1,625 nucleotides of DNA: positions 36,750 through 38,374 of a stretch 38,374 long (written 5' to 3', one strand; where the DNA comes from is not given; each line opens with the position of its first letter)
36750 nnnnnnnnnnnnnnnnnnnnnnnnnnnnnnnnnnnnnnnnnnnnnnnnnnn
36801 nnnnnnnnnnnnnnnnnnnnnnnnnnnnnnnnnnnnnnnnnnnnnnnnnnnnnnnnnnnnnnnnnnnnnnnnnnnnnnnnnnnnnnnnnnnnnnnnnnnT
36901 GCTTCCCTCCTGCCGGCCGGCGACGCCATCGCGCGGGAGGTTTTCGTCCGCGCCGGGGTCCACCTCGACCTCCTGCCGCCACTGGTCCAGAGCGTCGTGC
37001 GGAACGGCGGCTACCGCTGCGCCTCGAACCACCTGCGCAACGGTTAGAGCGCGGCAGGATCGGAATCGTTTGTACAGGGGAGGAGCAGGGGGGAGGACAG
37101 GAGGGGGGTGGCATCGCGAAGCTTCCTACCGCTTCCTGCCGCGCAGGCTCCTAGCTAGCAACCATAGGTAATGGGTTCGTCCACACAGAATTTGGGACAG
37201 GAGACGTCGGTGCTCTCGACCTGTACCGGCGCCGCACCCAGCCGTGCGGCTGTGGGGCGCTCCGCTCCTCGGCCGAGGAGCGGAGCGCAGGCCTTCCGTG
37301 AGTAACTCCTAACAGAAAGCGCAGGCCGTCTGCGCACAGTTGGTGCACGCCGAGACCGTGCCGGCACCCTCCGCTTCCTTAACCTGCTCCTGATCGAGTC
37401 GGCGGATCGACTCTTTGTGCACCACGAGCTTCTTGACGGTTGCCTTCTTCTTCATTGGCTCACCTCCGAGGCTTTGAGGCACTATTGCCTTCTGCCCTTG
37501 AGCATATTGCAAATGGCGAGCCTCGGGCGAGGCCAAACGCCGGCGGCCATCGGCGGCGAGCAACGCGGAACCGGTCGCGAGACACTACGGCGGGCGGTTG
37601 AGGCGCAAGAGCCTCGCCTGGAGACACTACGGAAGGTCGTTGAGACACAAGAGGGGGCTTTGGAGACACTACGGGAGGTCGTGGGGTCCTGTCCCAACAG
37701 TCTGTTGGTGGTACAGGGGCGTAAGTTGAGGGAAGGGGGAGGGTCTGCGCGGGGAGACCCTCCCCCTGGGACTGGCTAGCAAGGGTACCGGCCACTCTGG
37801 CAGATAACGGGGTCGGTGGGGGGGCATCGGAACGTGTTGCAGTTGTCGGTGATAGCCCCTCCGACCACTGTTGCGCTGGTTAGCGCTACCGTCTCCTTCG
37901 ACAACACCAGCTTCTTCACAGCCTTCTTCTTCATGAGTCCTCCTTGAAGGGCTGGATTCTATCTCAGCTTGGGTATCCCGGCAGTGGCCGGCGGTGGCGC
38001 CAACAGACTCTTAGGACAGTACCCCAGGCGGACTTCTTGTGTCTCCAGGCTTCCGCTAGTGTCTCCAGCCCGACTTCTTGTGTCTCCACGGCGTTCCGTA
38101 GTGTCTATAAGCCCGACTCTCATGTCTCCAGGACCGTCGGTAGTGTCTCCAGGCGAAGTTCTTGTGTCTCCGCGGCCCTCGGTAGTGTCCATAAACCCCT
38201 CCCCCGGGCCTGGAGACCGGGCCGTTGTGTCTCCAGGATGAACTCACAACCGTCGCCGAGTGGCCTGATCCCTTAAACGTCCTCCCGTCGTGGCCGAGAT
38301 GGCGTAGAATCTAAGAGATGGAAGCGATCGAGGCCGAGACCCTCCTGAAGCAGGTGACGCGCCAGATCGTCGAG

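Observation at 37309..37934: Two tandem mini-genes for Cys-rich peptides with a shared Lys-rich double-glycine leader (candidate RiPP/bacteriocin precursors)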

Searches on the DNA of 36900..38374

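Call 74: search_rna_families(source=window, start=36900, end=38374, threshold=evalue, max_evalue=1)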
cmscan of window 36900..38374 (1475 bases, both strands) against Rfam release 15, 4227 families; matches with E-value up to 1: 1.
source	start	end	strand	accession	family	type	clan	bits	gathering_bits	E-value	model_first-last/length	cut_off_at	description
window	36963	37044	-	RF02992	hya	Cis-reg;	-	20.9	56.8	0.95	1-72/72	no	hya RNA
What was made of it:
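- Tried and rejected: Nothing was found in the region (call 74).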

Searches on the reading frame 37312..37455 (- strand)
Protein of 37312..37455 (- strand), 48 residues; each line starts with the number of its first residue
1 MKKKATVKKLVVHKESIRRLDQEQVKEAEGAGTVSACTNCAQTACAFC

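Call 9: search_protein_families(library=ncbifam, proteins=[window:37312-37455:-], max_evalue=10)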
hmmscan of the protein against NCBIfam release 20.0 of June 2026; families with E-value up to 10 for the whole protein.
seq(48 aa): 1 family
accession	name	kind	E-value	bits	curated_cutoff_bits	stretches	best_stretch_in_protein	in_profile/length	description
NF038153.1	lant_leader_L1a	domain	1.5e-06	28.3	22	1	1-30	1-31/32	class I lanthipeptide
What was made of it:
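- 37309..37455 (-): pepA. A 48-aa precursor: leader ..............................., core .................. It scores 28.3 bits on NF038153 against a cutoff of 22 (call 9).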

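Call 10: search_protein_families(library=pfam, proteins=[window:37312-37455:-], max_evalue=10)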
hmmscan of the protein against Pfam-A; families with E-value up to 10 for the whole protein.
seq(48 aa): 1 family
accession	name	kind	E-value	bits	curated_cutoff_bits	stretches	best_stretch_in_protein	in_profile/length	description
PF07253.16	Gypsy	-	0.038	13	27.5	1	4-48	241-283/472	Gypsy protein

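Call 12: find_encoding_contigs(protein=window:37312-37455:-, flank=10000, max_places=10)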
Protein seq(48 aa) (48 aa): 2 contigs read that carry it; 2 places shown.
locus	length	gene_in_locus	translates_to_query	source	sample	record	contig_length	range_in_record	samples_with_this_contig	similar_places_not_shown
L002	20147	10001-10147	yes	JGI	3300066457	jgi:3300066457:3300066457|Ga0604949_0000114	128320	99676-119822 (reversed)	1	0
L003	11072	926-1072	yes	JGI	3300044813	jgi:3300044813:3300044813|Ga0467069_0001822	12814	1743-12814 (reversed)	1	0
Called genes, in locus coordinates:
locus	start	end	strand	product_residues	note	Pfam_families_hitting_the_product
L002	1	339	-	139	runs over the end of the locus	-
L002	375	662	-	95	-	PF02604:PhdYeFM_antitox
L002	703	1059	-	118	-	PF01035:DNA_binding_1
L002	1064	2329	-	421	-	PF05977:MFS_3, PF07690:MFS_1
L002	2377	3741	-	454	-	PF01595:CNNM, PF00571:CBS (weak), PF03471:CorC_HlyC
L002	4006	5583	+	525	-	PF01839:FG-GAP (faint), PF13517:FG-GAP_3, PF07593:UnbV_ASPIC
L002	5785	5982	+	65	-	-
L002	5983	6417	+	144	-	PF01850:PIN (weak)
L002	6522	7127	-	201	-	PF01872:RibD_C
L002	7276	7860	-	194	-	-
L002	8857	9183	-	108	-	PF01909:NTP_transf_2, PF18765:Polbeta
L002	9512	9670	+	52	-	-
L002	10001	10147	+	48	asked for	-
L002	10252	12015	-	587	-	-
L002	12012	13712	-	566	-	PF23914:TPR_CcmH_CycH (faint), PF00515:TPR_1 (faint), PF07719:TPR_2 (faint), PF12895:ANAPC3 (faint), PF14559:TPR_19 (weak), PF13371:TPR_9 (weak), PF13432:TPR_16 (weak), PF14559:TPR_19, +6 more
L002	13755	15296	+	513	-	PF08448:PAS_4 (weak), PF00512:HisKA, PF02518:HATPase_c, PF00072:Response_reg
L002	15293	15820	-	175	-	-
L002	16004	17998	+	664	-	PF01839:FG-GAP (faint), PF13517:FG-GAP_3, PF07593:UnbV_ASPIC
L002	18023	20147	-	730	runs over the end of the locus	PF00884:Sulfatase, PF01663:Phosphodiest (weak), PF07719:TPR_2 (faint), PF13428:TPR_14 (faint), PF16347:SGSH_C, PF13371:TPR_9 (weak), PF13432:TPR_16 (weak), PF13432:TPR_16 (weak), +7 more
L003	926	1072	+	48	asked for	-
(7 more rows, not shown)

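Call 15: find_homologous_proteins(query=window:37312-37455:-, max_evalue=10)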
Query seq(48 aa) (48 aa): 6 proteins with E <= 10 among 6 candidates.
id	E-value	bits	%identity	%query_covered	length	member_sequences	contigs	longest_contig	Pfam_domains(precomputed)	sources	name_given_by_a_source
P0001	7.6e-23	95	98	100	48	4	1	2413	-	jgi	jgi:hypothetical protein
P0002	7.9e-19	83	85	100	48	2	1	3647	-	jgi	jgi:hypothetical protein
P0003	2.1e-18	81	85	71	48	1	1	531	-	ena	-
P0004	6.6e-17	77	81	100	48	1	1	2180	-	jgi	jgi:hypothetical protein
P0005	1.2e-16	76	81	100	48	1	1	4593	PF28317.1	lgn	-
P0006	2.4e-12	63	75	100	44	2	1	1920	-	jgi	jgi:hypothetical protein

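Call 76: search_protein_families(library=pfam, proteins=[L002:8857-9183:-], max_evalue=10)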
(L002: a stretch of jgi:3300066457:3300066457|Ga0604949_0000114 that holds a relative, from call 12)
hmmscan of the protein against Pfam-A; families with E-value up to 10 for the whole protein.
L002:8857-9183:- (108 aa): 4 families
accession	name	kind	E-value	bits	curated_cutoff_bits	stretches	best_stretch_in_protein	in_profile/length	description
PF01909.29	NTP_transf_2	-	7.8e-11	42.7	21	1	15-84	6-81/93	Nucleotidyltransferase domain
PF18765.7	Polbeta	-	1.4e-09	38.4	26.9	1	17-107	7-90/93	Polymerase beta, Nucleotidyltransferase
PF22600.2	MTPAP-like_central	-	0.00059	20.4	27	1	8-51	27-67/139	Poly(A) RNA polymerase, mitochondrial-like, central palm domain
PF10620.15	MdcG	-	0.016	15.5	26.5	1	38-81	49-91/121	Phosphoribosyl-dephospho-CoA transferase MdcG C-terminal domain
